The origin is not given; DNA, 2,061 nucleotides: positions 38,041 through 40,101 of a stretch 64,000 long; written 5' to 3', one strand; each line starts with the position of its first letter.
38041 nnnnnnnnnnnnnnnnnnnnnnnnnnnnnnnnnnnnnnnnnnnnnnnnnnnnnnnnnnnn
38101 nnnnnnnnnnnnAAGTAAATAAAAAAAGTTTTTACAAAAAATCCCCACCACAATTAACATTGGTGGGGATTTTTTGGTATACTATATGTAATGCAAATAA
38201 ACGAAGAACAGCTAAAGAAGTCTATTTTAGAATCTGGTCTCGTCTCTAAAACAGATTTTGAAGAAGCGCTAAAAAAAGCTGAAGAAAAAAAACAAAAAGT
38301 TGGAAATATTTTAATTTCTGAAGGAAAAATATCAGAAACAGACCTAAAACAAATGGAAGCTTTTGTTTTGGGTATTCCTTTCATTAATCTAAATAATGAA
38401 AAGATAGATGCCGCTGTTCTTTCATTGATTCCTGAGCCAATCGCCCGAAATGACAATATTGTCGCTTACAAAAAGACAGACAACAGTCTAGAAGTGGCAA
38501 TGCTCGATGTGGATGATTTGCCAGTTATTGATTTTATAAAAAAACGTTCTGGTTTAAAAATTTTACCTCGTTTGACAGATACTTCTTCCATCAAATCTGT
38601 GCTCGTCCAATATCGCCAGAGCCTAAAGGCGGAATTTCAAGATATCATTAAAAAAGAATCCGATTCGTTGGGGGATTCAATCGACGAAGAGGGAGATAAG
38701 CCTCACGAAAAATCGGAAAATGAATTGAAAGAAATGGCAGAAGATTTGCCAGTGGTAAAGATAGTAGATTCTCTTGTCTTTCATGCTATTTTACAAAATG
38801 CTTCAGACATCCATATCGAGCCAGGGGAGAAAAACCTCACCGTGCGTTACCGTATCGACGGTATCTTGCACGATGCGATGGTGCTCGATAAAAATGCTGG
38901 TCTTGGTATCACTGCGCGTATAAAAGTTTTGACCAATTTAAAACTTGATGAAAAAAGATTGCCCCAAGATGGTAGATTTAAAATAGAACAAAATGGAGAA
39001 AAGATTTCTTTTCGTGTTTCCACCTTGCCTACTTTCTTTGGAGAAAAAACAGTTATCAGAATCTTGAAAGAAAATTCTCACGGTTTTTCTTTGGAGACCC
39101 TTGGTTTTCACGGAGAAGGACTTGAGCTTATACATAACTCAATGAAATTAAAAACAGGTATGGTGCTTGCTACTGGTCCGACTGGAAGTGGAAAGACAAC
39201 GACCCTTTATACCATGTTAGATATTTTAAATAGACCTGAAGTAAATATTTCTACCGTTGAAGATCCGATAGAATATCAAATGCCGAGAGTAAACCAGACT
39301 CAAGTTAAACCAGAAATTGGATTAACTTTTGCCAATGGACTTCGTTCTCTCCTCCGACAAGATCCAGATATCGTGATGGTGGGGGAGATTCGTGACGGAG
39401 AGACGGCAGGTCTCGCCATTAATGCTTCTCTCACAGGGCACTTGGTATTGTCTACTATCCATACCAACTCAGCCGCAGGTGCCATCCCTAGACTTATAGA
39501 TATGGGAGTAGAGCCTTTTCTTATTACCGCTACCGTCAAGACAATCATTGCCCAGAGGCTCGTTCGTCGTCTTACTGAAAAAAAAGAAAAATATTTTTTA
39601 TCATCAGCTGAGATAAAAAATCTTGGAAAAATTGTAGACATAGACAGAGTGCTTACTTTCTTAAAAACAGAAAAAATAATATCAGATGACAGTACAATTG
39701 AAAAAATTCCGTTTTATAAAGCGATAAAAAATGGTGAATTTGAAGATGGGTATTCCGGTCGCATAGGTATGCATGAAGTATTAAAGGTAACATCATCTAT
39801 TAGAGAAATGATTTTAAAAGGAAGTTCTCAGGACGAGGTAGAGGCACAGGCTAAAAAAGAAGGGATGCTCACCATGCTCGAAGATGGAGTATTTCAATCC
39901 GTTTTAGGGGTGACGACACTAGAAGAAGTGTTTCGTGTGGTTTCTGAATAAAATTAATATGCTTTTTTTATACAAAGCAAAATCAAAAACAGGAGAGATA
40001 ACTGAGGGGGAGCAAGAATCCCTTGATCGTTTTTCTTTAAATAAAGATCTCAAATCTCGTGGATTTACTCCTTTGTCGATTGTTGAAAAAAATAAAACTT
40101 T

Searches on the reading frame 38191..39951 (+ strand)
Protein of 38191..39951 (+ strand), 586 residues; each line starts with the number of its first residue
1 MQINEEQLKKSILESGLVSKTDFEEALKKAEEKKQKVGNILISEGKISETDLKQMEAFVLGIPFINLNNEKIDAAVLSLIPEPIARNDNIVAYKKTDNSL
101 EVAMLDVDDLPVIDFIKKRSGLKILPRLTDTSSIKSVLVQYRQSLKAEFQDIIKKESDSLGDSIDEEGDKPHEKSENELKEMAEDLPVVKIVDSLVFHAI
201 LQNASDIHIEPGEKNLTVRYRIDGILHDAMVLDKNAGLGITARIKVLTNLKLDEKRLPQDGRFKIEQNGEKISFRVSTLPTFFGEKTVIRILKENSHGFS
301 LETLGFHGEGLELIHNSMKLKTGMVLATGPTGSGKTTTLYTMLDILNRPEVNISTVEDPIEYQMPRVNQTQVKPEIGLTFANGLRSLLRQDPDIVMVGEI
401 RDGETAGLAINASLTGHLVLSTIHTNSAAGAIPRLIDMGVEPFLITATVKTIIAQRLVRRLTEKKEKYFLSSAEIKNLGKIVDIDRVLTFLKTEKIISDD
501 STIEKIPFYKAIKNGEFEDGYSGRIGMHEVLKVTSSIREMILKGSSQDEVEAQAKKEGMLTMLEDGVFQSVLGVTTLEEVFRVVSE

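Call 61: search_protein_families(library=pfam, proteins=[window:38191-39951:+], max_evalue=0.01)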
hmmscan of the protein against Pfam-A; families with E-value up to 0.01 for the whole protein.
window:38191-39951:+ (586 aa): 4 families
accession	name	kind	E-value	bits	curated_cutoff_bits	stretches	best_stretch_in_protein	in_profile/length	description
PF00437.27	T2SSE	-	6e-119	397.4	24.9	1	183-582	3-370/370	Type II/IV secretion system protein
PF05157.20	MshEN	-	9.2e-13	48.4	23.1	1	60-146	1-88/90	MshEN domain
PF13401.12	AAA_22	-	0.0041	17.9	27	0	322-351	5-36/130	AAA domain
PF25199.1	nSTAND_NTPase5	-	0.0046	17.2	34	0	315-358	34-78/145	Novel STAND NTPase 5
